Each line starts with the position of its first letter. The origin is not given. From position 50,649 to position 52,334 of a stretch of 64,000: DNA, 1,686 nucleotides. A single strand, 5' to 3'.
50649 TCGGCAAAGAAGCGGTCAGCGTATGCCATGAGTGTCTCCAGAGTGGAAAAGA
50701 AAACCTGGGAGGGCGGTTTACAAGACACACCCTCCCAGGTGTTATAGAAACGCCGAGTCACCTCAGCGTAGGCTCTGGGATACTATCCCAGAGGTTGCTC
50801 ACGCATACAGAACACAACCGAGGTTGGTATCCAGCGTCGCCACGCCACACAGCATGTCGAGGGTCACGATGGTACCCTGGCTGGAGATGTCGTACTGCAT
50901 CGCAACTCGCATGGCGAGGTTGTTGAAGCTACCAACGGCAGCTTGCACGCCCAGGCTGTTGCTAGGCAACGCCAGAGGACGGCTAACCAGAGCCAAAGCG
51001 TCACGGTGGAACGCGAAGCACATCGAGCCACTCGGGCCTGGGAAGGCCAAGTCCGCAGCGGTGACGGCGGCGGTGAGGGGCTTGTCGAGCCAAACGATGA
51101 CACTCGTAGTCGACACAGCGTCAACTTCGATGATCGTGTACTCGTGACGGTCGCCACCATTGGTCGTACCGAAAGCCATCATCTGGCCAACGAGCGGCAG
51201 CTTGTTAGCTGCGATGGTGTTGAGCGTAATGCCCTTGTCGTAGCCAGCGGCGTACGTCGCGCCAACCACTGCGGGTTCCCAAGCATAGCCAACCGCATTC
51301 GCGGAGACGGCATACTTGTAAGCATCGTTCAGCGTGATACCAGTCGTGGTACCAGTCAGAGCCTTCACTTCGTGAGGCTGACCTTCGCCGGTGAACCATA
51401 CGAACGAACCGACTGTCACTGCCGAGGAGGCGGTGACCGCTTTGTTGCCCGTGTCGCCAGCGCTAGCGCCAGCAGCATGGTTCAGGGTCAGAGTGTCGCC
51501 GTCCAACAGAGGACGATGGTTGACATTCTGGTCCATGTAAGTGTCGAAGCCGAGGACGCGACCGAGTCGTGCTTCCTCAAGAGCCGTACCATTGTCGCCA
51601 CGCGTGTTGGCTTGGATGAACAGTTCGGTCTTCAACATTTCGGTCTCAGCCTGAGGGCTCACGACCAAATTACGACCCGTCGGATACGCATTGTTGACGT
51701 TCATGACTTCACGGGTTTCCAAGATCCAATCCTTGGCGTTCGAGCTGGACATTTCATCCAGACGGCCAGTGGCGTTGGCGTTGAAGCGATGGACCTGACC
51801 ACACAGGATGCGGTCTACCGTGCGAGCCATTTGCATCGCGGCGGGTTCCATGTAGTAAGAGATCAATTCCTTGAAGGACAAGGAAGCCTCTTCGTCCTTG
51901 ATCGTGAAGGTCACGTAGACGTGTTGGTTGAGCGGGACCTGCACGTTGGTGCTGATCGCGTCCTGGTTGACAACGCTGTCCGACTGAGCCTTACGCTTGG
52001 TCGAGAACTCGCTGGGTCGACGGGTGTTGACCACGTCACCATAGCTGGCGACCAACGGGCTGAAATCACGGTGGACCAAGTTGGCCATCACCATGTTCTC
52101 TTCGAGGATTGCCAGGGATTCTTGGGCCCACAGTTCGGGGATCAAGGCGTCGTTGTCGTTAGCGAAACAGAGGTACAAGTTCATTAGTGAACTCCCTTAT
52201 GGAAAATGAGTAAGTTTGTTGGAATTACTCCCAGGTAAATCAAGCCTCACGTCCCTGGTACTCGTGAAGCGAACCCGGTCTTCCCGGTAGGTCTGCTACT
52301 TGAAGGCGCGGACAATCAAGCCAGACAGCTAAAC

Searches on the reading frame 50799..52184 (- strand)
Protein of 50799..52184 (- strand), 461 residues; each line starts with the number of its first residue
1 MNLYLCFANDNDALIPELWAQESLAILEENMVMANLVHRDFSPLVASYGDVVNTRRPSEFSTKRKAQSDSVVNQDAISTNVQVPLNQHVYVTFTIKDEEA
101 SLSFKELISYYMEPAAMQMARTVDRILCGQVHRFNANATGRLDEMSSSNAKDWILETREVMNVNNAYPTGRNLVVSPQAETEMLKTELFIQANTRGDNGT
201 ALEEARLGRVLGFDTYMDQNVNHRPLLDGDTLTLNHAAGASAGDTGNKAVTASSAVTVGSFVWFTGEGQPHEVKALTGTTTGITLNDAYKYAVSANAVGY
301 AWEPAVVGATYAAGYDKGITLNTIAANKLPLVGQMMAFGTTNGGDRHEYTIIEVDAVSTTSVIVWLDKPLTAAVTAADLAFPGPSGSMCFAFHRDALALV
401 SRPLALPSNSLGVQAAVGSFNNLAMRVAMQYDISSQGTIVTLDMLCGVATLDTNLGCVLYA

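Call 30: search_protein_families(library=pfam, proteins=[window:50799-52184:-], max_evalue=0.001)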
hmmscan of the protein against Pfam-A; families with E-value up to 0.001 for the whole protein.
window:50799-52184:- (461 aa): 1 family
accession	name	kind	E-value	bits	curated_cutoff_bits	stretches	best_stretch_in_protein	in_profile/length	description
PF11651.14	P22_CoatProtein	-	4.4e-35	121.7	24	2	15-237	8-232/423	P22 coat protein - gene protein 5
